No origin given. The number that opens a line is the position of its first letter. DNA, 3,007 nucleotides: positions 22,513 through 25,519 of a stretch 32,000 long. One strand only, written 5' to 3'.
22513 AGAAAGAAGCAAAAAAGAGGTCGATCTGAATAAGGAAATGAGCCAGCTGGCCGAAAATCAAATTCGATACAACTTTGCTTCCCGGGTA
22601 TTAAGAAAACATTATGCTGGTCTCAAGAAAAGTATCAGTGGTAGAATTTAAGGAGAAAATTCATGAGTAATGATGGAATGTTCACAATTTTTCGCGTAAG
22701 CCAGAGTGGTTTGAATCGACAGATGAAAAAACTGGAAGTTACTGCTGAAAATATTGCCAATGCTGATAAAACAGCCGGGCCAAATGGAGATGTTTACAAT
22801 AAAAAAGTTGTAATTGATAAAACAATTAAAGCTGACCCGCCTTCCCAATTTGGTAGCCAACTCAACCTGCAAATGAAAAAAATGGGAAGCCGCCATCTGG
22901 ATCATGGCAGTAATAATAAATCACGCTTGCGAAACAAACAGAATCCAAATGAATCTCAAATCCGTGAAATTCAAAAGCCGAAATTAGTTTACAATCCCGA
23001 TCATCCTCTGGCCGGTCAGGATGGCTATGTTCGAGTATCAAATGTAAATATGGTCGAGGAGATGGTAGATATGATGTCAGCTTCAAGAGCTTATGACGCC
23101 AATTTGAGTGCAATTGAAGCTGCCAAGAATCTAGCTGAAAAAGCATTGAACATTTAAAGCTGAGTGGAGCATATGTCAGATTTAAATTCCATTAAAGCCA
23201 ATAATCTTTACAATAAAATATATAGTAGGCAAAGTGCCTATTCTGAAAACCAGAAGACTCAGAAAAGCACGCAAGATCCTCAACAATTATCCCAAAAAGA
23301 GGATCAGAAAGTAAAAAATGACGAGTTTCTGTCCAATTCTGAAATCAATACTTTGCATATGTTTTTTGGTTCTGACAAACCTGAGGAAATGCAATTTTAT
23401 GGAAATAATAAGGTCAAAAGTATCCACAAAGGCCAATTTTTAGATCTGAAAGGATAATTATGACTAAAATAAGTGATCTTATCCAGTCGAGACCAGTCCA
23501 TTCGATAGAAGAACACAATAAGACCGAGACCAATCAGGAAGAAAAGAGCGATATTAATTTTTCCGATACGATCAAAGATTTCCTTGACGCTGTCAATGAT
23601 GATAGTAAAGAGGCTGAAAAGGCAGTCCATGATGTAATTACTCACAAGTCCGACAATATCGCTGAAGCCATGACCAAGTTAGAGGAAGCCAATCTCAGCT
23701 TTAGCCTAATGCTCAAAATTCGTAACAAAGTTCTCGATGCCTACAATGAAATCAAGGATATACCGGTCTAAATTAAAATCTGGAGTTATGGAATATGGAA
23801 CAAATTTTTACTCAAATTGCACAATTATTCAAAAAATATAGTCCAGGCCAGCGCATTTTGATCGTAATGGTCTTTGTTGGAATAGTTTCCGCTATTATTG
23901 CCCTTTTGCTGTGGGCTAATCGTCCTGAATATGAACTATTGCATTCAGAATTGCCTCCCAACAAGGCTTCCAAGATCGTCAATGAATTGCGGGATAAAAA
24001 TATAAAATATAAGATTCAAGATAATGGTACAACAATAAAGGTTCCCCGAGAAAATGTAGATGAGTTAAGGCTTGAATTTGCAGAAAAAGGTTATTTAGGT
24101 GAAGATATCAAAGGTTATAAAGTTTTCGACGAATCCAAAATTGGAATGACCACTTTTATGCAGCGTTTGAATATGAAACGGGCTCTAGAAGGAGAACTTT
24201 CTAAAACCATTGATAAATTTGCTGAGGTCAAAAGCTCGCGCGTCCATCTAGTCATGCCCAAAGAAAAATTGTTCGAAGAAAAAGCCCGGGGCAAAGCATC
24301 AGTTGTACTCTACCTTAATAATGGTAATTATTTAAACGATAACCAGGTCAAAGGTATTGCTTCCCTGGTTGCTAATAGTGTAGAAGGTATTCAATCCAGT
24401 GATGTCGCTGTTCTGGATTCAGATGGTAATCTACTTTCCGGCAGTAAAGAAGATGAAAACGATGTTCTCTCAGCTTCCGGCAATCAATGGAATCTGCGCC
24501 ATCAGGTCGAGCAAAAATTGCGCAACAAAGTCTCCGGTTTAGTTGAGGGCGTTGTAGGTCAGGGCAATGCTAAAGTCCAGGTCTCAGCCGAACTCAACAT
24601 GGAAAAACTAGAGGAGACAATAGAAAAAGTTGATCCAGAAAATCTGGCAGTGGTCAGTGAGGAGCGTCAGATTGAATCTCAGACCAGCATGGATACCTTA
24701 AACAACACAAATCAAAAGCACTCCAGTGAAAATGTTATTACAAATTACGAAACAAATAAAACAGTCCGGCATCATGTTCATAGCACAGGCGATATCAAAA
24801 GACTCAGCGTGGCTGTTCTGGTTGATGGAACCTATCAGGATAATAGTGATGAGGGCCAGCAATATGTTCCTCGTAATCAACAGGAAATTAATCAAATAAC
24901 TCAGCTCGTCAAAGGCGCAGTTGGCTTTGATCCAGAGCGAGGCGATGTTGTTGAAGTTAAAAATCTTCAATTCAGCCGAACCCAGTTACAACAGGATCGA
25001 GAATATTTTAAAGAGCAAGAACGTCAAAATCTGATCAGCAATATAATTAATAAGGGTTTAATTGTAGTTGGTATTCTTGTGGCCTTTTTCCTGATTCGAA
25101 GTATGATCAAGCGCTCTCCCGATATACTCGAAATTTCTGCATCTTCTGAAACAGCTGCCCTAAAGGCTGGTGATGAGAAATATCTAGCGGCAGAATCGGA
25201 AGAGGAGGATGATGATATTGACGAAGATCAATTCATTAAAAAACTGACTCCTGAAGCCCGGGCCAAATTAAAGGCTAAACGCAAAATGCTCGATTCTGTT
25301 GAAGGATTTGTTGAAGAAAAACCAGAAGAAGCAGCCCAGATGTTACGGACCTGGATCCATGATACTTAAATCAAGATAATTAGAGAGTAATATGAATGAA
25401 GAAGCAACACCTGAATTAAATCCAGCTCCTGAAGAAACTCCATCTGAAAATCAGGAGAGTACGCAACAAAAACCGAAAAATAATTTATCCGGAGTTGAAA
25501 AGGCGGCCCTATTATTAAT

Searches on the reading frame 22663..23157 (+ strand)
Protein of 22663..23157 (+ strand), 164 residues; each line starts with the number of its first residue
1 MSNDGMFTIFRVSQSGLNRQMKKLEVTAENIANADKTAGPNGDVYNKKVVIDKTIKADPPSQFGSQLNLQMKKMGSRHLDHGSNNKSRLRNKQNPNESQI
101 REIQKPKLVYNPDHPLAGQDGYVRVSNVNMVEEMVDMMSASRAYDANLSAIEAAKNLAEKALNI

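Call 11: search_protein_families(library=pfam, proteins=[window:22663-23157:+])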
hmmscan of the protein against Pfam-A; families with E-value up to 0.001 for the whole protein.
window:22663-23157:+ (164 aa): 2 families
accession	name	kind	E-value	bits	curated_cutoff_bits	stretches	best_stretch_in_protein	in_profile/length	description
PF06429.18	Flg_bbr_C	-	3.5e-16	58.9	23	1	119-164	1-46/46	Flagellar basal body rod FlgEFG protein C-terminal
PF00460.25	Flg_bb_rod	-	5e-09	36.4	20.7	1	10-40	1-30/31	Flagella basal body rod protein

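Call 12: find_homologous_proteins(query=window:22663-23157:+)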
Query window:22663-23157:+ (164 aa): 88 proteins with E <= 0.001 among 113 candidates.
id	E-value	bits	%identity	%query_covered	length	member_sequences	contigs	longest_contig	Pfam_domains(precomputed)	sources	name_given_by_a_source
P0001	1.1e-92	326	93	100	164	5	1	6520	PF06429.19,PF00460.26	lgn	-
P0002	1.9e-68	248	72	100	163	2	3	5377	PF06429.19,PF00460.26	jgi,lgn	jgi:flagellar basal-body rod protein FlgC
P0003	3.0e-68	247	71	100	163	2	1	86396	PF06429.19,PF00460.26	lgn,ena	-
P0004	1.4e-66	241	70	100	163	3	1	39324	PF06429.19,PF00460.26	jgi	-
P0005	3.8e-66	240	70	100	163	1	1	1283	PF06429.19,PF00460.26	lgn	-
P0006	6.0e-62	227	66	100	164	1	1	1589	PF06429.19,PF00460.26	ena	-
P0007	2.2e-40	157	64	71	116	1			PF00460.26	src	-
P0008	2.0e-36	144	45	100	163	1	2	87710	PF06429.19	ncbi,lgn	-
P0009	7.8e-36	142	45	100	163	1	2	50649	PF06429.19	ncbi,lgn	ncbi:MAG: flagellar basal body rod protein FlgC [Fidelibacterota bacterium]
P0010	2.9e-33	133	41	100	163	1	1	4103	PF06429.19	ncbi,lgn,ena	-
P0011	3.9e-30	123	67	57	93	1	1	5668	PF06429.19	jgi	jgi:flagellar basal-body rod protein FlgC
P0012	7.3e-30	122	40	100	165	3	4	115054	PF06429.19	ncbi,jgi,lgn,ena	-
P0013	4.2e-29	120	45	95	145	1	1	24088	PF06429.19,PF00460.26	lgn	-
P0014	1.3e-23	102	37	97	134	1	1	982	PF06429.19,PF00460.26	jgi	jgi:flagellar basal-body rod protein FlgC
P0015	1.6e-23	102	37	97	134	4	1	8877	PF06429.19,PF00460.26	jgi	jgi:flagellar basal-body rod protein FlgC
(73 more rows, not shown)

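Call 13: find_encoding_contigs(protein=P0003, flank=6000, max_places=3)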
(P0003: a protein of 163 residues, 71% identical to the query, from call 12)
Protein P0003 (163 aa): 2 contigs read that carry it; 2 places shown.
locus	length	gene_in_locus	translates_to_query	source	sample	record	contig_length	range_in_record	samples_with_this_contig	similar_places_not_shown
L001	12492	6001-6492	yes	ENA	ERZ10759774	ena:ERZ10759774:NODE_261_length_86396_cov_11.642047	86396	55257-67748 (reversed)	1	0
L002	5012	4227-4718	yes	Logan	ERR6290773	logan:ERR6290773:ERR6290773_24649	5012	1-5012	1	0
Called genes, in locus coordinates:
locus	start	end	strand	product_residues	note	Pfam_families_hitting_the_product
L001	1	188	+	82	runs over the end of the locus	-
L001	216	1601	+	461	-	PF20250:FapA_N, PF03961:FapA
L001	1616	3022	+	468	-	PF00072:Response_reg, PF13185:GAF_2 (weak)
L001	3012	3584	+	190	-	PF20161:VpsR (weak), PF00072:Response_reg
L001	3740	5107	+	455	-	PF00072:Response_reg, PF00158:Sigma54_activat, PF14532:Sigma54_activ_2, PF00004:AAA (weak), PF07724:AAA_2, PF07728:AAA_5, PF25601:AAA_lid_14, PF02954:HTH_8, +1 more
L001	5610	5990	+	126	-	-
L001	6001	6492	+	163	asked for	PF00460:Flg_bb_rod (weak), PF06429:Flg_bbr_C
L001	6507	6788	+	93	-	-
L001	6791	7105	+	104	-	PF02049:FliE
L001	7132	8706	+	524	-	PF01514:YscJ_FliF, PF08345:YscJ_FliF_C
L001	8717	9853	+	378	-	PF14842:FliG_N, PF14841:FliG_M, PF14842:FliG_N, PF01706:FliG_C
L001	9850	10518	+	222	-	PF02108:FliH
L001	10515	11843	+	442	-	PF02874:ATP-synt_ab_N, PF00006:ATP-synt_ab, PF18269:T3SS_ATPase_C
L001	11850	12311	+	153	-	PF02050:FliJ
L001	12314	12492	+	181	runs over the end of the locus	PF03448:MgtE_N (faint)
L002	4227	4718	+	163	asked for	PF00460:Flg_bb_rod (weak), PF06429:Flg_bbr_C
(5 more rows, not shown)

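Call 14: find_encoding_contigs(protein=P0004, flank=6000, max_places=3)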
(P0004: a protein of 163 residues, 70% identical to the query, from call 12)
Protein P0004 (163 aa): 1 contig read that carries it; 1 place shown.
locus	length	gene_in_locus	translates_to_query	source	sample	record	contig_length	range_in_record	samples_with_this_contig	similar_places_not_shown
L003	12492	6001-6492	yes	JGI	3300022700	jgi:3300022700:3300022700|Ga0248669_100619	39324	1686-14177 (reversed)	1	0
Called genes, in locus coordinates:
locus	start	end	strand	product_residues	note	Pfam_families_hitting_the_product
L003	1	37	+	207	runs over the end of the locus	PF11898:DUF3418 (weak)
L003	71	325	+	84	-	-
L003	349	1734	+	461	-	PF20250:FapA_N, PF03961:FapA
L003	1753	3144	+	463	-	PF00072:Response_reg, PF01590:GAF (weak), PF13185:GAF_2 (weak)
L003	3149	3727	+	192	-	PF00072:Response_reg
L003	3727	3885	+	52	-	-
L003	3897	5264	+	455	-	PF00072:Response_reg, PF00158:Sigma54_activat, PF14532:Sigma54_activ_2, PF00004:AAA (weak), PF07724:AAA_2, PF07728:AAA_5, PF25601:AAA_lid_14, PF02954:HTH_8, +1 more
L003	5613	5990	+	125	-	-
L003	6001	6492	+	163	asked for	PF00460:Flg_bb_rod (weak), PF06429:Flg_bbr_C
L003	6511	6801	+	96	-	-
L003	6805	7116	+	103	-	PF02049:FliE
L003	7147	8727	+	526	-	PF01514:YscJ_FliF, PF08345:YscJ_FliF_C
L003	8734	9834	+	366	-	PF03448:MgtE_N (faint), PF14842:FliG_N, PF14841:FliG_M, PF14842:FliG_N, PF01706:FliG_C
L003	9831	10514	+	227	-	PF02108:FliH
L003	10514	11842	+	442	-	PF02874:ATP-synt_ab_N, PF00006:ATP-synt_ab, PF18269:T3SS_ATPase_C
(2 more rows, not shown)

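Call 15: find_encoding_contigs(protein=P0001, flank=6000, max_places=3)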
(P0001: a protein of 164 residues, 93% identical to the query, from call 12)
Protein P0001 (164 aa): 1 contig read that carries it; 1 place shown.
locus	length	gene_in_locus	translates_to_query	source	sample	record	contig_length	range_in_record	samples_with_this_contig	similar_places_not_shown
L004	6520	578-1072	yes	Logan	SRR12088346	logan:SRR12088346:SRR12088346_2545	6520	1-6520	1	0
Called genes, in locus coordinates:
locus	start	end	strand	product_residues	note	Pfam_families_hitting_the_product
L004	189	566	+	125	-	-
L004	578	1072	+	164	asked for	PF00460:Flg_bb_rod, PF06429:Flg_bbr_C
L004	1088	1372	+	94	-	-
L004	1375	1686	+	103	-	PF02049:FliE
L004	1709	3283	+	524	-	PF01514:YscJ_FliF, PF08345:YscJ_FliF_C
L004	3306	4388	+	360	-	PF03448:MgtE_N (faint), PF14842:FliG_N, PF14841:FliG_M, PF14842:FliG_N, PF01706:FliG_C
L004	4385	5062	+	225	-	PF02108:FliH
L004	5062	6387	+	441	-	PF02874:ATP-synt_ab_N, PF00006:ATP-synt_ab, PF18269:T3SS_ATPase_C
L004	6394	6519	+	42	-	?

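Call 32: find_encoding_contigs(protein=P0218, flank=3000, max_places=4)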
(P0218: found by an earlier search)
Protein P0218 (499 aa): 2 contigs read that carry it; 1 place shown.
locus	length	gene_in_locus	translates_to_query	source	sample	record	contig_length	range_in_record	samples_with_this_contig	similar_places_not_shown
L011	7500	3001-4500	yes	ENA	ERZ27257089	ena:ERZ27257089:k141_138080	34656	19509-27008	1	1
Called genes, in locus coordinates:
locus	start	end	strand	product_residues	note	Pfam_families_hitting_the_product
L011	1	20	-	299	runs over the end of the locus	PF01551:Peptidase_M23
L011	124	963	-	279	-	PF00140:Sigma70_r1_2, PF04542:Sigma70_r2, PF04539:Sigma70_r3 (faint), PF04545:Sigma70_r4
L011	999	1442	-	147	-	-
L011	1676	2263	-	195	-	PF02245:Pur_DNA_glyco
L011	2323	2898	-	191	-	-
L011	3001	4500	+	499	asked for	PF00111:Fer2, PF17651:Raco_middle, PF14574:RACo_C_ter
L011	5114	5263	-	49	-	-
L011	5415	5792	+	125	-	-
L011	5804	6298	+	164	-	PF00460:Flg_bb_rod, PF06429:Flg_bbr_C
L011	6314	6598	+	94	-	-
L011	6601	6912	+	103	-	PF02049:FliE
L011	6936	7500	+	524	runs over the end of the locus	PF01514:YscJ_FliF, PF08345:YscJ_FliF_C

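Call 33: find_encoding_contigs(protein=P0216, flank=3000, max_places=6)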
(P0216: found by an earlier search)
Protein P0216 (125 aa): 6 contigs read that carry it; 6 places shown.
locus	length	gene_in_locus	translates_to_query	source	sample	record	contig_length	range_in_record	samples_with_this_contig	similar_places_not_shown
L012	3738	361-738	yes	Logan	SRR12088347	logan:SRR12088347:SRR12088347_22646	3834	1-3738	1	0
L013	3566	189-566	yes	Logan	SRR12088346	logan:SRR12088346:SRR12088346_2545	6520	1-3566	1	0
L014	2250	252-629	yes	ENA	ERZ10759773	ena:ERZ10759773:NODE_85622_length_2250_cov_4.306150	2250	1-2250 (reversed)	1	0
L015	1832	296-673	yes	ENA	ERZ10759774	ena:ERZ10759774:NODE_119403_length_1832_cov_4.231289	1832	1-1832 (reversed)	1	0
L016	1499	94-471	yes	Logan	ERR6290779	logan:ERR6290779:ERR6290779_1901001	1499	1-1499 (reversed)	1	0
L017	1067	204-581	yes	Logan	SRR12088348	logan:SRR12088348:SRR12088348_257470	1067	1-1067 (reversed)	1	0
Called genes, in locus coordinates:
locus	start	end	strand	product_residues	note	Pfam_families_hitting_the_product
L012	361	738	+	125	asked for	-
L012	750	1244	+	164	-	PF00460:Flg_bb_rod, PF06429:Flg_bbr_C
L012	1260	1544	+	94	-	-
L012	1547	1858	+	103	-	PF02049:FliE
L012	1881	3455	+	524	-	PF01514:YscJ_FliF, PF08345:YscJ_FliF_C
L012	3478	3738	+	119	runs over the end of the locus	?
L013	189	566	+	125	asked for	-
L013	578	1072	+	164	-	PF00460:Flg_bb_rod, PF06429:Flg_bbr_C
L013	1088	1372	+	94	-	-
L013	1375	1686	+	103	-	PF02049:FliE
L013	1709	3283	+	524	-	PF01514:YscJ_FliF, PF08345:YscJ_FliF_C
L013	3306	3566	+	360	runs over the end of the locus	PF03448:MgtE_N (faint), PF14842:FliG_N, PF14841:FliG_M, PF14842:FliG_N, PF01706:FliG_C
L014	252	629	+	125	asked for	-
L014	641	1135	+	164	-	PF00460:Flg_bb_rod, PF06429:Flg_bbr_C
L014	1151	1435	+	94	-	-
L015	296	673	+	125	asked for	-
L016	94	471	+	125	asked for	-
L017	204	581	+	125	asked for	-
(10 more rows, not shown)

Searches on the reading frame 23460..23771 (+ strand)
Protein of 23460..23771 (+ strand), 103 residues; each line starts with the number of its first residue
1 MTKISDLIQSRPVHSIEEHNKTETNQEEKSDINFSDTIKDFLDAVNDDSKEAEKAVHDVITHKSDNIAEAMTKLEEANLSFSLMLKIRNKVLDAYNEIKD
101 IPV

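Call 11: search_protein_families(library=pfam, proteins=[window:23460-23771:+])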
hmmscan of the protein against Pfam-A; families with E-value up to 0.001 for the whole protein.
window:23460-23771:+ (103 aa): 1 family
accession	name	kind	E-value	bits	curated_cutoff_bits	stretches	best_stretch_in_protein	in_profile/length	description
PF02049.23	FliE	-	4.5e-22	78.4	22.4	1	20-103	6-89/89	Flagellar hook-basal body complex protein FliE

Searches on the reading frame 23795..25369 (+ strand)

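Call 11: search_protein_families(library=pfam, proteins=[window:23795-25369:+])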
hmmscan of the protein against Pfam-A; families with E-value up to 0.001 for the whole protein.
window:23795-25369:+ (524 aa): 2 families
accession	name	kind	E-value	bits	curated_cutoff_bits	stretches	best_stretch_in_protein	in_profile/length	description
PF01514.23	YscJ_FliF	-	1.1e-56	192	24.4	1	42-215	2-178/179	Secretory protein of YscJ/FliF family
PF08345.17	YscJ_FliF_C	-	2.3e-34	119.4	23.8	1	252-393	3-147/147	Flagellar M-ring protein C-terminal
